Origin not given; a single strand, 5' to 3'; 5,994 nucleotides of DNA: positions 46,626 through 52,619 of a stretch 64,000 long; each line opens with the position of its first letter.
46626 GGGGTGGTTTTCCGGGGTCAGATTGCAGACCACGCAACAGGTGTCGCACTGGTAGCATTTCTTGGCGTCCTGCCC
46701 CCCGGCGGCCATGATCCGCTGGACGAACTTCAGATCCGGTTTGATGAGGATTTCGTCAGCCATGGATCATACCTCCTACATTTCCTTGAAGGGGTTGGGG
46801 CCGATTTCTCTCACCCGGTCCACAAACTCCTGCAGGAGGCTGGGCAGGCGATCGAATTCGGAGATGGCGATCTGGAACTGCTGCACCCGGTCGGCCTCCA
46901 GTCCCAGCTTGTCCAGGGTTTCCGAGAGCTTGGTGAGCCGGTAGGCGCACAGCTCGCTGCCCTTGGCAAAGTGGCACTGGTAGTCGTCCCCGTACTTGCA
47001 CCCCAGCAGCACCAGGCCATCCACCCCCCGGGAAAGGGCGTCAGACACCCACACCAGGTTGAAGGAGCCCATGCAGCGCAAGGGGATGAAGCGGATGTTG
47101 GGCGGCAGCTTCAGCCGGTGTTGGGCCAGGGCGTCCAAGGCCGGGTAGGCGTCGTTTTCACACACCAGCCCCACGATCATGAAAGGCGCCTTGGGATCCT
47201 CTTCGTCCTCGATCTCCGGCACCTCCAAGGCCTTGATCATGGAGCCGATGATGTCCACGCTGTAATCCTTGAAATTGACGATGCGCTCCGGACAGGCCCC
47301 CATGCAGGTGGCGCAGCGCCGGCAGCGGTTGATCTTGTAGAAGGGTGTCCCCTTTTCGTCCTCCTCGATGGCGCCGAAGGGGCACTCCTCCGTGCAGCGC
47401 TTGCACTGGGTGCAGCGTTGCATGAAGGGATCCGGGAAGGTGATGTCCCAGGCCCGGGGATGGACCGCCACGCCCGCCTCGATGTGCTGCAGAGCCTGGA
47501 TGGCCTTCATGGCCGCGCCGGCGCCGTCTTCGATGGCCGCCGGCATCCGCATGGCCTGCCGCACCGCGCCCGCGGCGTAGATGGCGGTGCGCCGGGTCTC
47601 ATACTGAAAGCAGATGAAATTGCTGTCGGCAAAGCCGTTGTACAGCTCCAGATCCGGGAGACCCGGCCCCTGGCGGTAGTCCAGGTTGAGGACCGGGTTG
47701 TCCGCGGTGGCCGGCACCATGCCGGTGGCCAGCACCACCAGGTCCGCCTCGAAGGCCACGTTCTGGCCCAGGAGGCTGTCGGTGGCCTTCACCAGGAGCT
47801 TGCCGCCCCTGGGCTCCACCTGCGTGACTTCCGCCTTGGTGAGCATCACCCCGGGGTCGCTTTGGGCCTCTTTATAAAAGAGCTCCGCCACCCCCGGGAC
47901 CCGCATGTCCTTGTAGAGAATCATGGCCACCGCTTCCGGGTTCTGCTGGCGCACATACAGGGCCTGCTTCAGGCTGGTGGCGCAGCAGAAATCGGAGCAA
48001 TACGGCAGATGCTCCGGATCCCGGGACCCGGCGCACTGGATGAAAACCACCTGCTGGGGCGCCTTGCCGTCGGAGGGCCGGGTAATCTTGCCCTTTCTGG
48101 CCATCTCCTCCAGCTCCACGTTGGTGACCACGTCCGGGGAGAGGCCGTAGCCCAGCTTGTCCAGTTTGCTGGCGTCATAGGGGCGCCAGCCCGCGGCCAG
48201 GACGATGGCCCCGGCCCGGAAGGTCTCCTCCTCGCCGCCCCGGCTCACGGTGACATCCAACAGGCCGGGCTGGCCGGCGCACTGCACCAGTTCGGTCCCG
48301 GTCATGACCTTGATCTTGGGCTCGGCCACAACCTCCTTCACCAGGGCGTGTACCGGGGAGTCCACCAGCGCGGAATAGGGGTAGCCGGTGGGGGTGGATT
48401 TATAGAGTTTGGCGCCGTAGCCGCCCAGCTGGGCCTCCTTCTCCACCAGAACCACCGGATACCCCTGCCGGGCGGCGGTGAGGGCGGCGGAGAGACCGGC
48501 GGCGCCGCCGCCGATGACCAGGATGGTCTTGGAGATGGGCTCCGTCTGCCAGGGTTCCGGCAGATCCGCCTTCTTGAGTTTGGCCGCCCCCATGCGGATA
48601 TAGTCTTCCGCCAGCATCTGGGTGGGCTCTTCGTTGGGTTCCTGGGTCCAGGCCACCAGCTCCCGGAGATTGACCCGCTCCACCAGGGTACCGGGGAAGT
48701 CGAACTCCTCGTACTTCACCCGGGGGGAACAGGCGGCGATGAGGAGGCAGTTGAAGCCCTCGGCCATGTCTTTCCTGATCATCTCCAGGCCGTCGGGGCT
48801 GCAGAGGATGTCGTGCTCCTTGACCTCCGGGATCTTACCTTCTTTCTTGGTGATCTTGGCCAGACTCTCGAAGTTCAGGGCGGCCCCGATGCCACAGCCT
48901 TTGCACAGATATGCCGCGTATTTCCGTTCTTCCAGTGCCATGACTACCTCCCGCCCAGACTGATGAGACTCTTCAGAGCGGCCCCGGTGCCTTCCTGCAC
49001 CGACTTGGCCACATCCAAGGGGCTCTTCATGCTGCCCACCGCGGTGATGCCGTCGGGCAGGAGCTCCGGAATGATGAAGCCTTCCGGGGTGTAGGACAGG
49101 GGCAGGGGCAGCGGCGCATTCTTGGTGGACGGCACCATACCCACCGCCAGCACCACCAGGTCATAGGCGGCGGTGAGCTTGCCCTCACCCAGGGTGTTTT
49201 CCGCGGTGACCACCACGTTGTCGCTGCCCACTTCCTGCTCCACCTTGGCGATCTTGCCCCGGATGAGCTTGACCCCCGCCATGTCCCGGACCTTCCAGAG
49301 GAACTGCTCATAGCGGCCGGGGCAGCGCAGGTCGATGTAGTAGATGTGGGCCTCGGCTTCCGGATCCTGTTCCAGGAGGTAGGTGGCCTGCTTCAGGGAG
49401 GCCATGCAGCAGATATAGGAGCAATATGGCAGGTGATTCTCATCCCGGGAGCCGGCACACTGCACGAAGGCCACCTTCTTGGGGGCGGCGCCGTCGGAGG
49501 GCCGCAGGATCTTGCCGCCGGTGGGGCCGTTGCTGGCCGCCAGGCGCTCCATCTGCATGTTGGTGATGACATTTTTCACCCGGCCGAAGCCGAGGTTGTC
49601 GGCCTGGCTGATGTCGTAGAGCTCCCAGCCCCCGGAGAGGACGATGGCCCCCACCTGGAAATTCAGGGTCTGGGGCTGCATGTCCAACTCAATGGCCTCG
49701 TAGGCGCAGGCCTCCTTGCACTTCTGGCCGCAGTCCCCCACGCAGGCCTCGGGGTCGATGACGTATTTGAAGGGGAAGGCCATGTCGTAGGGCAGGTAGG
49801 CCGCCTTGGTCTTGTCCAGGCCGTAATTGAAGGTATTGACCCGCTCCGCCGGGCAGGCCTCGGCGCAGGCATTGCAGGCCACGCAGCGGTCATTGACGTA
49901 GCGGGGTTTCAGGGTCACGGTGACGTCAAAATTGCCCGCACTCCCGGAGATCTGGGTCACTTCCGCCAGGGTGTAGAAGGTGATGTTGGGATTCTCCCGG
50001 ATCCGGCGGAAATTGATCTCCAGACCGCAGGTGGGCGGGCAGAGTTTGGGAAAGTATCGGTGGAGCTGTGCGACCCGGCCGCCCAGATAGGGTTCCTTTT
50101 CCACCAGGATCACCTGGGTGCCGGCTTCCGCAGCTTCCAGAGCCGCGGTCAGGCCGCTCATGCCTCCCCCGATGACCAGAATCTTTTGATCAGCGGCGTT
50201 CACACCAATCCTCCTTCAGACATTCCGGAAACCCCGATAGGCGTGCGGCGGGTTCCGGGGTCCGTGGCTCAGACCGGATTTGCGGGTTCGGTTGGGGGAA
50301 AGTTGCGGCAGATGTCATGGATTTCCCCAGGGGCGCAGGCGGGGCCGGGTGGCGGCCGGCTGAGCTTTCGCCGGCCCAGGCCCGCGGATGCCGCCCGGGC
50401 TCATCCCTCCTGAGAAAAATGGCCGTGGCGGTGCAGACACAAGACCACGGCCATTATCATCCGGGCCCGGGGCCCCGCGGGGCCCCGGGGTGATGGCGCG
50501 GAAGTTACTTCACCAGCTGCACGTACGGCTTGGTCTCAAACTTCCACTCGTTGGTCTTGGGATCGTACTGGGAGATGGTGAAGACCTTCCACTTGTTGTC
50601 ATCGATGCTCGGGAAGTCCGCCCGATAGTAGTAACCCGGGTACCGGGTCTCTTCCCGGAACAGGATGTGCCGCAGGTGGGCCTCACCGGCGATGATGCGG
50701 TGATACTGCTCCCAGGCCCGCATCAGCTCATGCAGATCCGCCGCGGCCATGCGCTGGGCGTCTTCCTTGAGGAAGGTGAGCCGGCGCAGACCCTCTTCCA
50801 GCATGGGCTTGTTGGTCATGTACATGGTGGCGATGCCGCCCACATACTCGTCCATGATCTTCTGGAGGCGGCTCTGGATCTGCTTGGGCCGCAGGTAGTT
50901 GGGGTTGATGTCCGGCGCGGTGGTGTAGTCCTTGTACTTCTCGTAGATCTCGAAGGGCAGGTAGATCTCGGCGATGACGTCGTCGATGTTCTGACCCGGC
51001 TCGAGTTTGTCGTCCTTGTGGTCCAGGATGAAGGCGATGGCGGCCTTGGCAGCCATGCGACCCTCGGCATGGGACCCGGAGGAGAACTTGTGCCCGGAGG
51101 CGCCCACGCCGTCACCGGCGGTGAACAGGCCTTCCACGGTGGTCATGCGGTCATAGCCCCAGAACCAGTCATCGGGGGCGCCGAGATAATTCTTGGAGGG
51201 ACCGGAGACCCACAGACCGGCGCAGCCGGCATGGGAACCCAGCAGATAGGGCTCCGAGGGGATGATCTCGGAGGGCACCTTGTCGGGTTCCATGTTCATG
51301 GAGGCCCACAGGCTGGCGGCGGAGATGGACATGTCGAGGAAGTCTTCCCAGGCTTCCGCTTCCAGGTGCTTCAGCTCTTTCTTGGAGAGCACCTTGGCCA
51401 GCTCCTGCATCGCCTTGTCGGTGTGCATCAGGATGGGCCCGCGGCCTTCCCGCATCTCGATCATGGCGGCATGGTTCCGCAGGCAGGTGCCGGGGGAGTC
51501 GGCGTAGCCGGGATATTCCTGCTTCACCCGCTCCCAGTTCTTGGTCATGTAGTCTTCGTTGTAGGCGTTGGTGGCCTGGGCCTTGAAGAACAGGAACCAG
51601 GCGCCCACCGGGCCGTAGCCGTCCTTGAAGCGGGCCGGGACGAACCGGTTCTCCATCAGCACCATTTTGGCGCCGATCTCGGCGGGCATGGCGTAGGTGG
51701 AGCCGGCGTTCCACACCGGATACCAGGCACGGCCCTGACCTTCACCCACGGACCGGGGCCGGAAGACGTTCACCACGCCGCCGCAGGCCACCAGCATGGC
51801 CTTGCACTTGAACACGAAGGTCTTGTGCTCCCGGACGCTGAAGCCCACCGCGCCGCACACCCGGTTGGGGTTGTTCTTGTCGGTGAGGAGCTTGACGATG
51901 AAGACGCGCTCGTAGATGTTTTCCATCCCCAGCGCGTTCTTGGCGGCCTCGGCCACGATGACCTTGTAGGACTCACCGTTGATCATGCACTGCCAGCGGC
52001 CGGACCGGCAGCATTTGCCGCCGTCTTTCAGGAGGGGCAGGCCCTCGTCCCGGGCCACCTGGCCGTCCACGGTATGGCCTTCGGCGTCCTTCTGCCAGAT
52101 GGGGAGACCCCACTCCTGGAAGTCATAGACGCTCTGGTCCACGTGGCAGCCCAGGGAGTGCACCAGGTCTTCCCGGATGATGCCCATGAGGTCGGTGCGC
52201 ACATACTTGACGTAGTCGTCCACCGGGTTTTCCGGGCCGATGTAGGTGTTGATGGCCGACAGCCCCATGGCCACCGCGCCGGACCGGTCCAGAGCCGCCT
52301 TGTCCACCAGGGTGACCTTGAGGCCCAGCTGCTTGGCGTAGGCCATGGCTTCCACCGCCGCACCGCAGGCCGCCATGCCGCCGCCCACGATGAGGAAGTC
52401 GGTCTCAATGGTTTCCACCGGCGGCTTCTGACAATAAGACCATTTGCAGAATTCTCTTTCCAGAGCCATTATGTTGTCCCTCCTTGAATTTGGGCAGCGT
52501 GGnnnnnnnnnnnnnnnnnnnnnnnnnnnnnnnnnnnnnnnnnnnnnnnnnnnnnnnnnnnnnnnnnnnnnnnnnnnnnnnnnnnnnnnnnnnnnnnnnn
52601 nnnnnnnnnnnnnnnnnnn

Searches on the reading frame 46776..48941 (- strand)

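Call 91: search_protein_families(library=ncbifam, proteins=[window:46776-48941:-], max_evalue=0.00001)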
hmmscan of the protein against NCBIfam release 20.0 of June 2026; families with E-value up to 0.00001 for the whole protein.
window:46776-48941:- (721 aa): 42 families (the best 25 are shown)
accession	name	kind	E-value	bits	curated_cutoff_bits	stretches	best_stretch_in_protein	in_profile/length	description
NF040770.1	hetero_SS_HdrA2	exception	3.3e-110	369.4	1100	2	236-716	311-774/777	CoB-CoM heterodisulfide reductase HdrA2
NF041891.1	hdrA_Methbact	equivalog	7e-72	242.8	1300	2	232-712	304-760/762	ferredoxin:CoB-CoM heterodisulfide reductase subunit HdrA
NF041778.1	hetero_SS_HdrA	equivalog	2e-64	217.8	1400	2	242-646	327-713/771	ferredoxin:CoB-CoM heterodisulfide reductase subunit HdrA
NF045873.1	F420_non_VhuD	exception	8.8e-20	71.1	215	1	588-719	3-131/132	F420-non-reducing hydrogenase iron-sulfur subunit VhuD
NF004789.0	PRK06134.1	subfamily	4.7e-12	45.2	747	1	135-177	10-52/581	FAD-dependent oxidoreductase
TIGR01372.1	soxA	subfamily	5e-11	41.1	1164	1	108-200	137-230/996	sarcosine oxidase subunit alpha family protein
TIGR03997.1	mycofact_OYE_2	equivalog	7.8e-10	37.8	793.15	1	136-202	378-443/645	mycofactocin system FadH/OYE family oxidoreductase 2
TIGR02053.1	MerA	equivalog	2.8e-09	36.5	454.45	0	140-174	3-36/465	mercury(II) reductase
NF009410.0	PRK12771.1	subfamily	5.5e-09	35.1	516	1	127-175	128-176/566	NAD(P)-binding protein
TIGR00275.1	TIGR00275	subfamily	8.1e-09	34.8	183.8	1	140-173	1-34/401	aminoacetone oxidase family FAD-binding enzyme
NF038196.1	ferrodoxin_EFR1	subfamily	9.6e-09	35.6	75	1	508-559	184-233/242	EFR1 family ferrodoxin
TIGR03467.1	HpnE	equivalog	2.7e-08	33.6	283.05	1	141-175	2-36/430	hydroxysqualene dehydroxylase HpnE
NF045599.1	bili_reduct_long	exception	3.4e-08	32.2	750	1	137-174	381-418/641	bilirubin reductase, long form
NF009477.0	PRK12843.1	equivalog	4.5e-08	32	758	1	138-177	17-56/578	FAD-dependent oxidoreductase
NF005560.0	PRK07233.1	equivalog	7.2e-08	31.7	252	1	139-179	2-42/435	hypothetical protein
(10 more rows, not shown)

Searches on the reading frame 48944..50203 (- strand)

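Call 91: search_protein_families(library=ncbifam, proteins=[window:48944-50203:-], max_evalue=0.00001)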
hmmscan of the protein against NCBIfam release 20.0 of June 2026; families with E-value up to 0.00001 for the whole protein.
window:48944-50203:- (419 aa): 24 families
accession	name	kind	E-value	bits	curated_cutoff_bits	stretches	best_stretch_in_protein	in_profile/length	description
NF040770.1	hetero_SS_HdrA2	exception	7.3e-118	394.7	1100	1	4-413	138-557/777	CoB-CoM heterodisulfide reductase HdrA2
NF041778.1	hetero_SS_HdrA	equivalog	3e-96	323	1400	1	6-409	143-563/771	ferredoxin:CoB-CoM heterodisulfide reductase subunit HdrA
NF041891.1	hdrA_Methbact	equivalog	3.5e-84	283.4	1300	1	5-405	133-545/762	ferredoxin:CoB-CoM heterodisulfide reductase subunit HdrA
TIGR03467.1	HpnE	equivalog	2.7e-09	36.8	283.05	1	9-46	2-39/430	hydroxysqualene dehydroxylase HpnE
NF004789.0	PRK06134.1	subfamily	1e-08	34.2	747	1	4-45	11-52/581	FAD-dependent oxidoreductase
TIGR03997.1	mycofact_OYE_2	equivalog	2.3e-08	32.9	793.15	1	4-46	378-420/645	mycofactocin system FadH/OYE family oxidoreductase 2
NF053677.1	Desat2ChcC2Cyan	equivalog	3.8e-08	32.1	900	1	8-45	3-40/558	4-oxocyclohex-2-ene-1-carboxylate 5-dehydrogenase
NF005560.0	PRK07233.1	equivalog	7.8e-08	31.6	252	1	7-47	2-42/435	hypothetical protein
TIGR01372.1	soxA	subfamily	2e-07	29.2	1164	1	8-45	171-208/996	sarcosine oxidase subunit alpha family protein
TIGR01971.1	NuoI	subfamily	3e-07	30.1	113.05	1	92-176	29-103/121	NADH-quinone oxidoreductase, chain I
TIGR01813.1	flavo_cyto_c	subfamily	3.7e-07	29.2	285.45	1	8-43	2-38/444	flavocytochrome c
NF009477.0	PRK12843.1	equivalog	4.6e-07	28.7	758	1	4-45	15-56/578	FAD-dependent oxidoreductase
TIGR01350.1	lipoamide_DH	equivalog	4.8e-07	28.8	408.8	0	7-42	3-37/461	dihydrolipoyl dehydrogenase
NF045637.1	carotdesatCrtDProt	equivalog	4.9e-07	28.7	580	1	8-47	1-40/485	1-hydroxycarotenoid 3,4-desaturase CrtD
NF058577.1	FdxA_fam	equivalog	7.1e-07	29.3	65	0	103-122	5-24/52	4Fe-4S ferredoxin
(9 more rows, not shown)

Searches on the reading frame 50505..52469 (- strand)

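Call 91: search_protein_families(library=ncbifam, proteins=[window:50505-52469:-], max_evalue=0.00001)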
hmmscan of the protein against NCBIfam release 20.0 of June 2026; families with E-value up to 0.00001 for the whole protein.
window:50505-52469:- (654 aa): 16 families
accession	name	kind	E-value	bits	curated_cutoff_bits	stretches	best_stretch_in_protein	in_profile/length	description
TIGR02061.1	aprA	equivalog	2.5e-282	938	641.75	1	24-653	1-616/616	adenylyl-sulfate reductase subunit alpha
NF005331.0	PRK06854.1-2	equivalog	1.4e-113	380.3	557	2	141-642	104-547/563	adenylyl-sulfate reductase subunit alpha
NF006131.0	PRK08275.1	equivalog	2.4e-49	168.1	587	2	18-359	6-312/577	fumarate reductase/succinate dehydrogenase flavoprotein subunit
NF010374.0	PRK13800.1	equivalog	2.4e-25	89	1196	2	20-292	11-262/898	fumarate reductase/succinate dehydrogenase flavoprotein subunit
NF004900.0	PRK06263.1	equivalog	9.2e-21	74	718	1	19-274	4-230/546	fumarate reductase (CoM/CoB) subunit TfrA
TIGR01812.1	sdhA_frdA_Gneg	subfamily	6.3e-19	67.9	567.3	2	24-240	1-198/568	succinate dehydrogenase or fumarate reductase, flavoprotein subunit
NF004724.0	PRK06069.1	subfamily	2.3e-17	62.4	826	1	18-646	1-562/577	succinate dehydrogenase/fumarate reductase flavoprotein subunit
NF004613.0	PRK05945.1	equivalog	4e-14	52.1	824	0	22-240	3-204/575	succinate dehydrogenase/fumarate reductase flavoprotein subunit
NF005866.0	PRK07803.1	equivalog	7.7e-14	50.8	819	1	18-273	4-244/631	fumarate reductase/succinate dehydrogenase flavoprotein subunit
NF005037.0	PRK06452.1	equivalog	1.8e-10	40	862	1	19-238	2-203/566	succinate dehydrogenase flavoprotein subunit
NF006392.0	PRK08641.1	equivalog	1.1e-08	34.2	855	0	393-646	338-564/593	succinate dehydrogenase flavoprotein subunit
TIGR01816.1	sdhA_forward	equivalog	2.4e-08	32.6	727.35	0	24-237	4-204/584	succinate dehydrogenase flavoprotein subunit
NF005867.0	PRK07804.1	equivalog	2.6e-07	29.3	639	0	20-237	16-216/548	L-aspartate oxidase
NF006686.0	PRK09231.1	equivalog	2.6e-06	26.2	854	0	19-239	2-203/598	fumarate reductase (quinol) flavoprotein subunit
NF006383.0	PRK08626.1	equivalog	2.7e-06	26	663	0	528-638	464-572/657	fumarate reductase flavoprotein subunit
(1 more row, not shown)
